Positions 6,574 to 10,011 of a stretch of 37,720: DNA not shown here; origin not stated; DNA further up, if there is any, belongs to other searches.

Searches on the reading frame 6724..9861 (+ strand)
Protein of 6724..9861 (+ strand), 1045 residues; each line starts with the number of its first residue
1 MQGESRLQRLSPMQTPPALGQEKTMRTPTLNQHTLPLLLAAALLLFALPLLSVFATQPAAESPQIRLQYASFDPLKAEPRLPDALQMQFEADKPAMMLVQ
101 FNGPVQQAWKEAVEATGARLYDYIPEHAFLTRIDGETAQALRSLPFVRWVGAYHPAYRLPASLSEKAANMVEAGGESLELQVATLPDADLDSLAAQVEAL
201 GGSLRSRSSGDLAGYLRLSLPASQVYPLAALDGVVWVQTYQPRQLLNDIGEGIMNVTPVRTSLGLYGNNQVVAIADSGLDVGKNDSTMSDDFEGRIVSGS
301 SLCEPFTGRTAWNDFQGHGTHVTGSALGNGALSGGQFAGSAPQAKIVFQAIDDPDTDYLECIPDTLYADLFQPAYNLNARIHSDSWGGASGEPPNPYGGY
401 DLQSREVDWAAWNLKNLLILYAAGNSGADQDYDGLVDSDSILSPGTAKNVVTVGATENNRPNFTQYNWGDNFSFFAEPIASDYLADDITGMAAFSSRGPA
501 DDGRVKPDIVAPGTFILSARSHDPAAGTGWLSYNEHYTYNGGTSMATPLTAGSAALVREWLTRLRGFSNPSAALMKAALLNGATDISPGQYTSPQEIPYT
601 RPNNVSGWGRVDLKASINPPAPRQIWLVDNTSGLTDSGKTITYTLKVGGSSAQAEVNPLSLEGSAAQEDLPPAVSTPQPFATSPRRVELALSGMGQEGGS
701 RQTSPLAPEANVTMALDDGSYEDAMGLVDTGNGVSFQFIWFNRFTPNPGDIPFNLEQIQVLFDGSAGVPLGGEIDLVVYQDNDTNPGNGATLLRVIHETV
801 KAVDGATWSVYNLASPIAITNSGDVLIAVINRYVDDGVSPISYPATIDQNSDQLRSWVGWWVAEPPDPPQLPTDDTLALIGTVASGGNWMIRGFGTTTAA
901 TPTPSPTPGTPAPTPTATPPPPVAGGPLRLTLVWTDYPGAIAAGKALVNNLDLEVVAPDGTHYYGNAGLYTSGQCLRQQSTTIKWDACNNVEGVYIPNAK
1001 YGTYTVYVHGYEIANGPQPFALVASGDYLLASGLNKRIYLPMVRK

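Call 9: search_protein_families(library=pfam, proteins=[window:6724-9861:+])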
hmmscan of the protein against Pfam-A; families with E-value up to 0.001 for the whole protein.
window:6724-9861:+ (1045 aa): 1 family
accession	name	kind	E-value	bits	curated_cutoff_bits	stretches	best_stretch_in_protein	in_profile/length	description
PF00082.27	Peptidase_S8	-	8.6e-39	134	21.8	1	267-609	1-288/288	Subtilase family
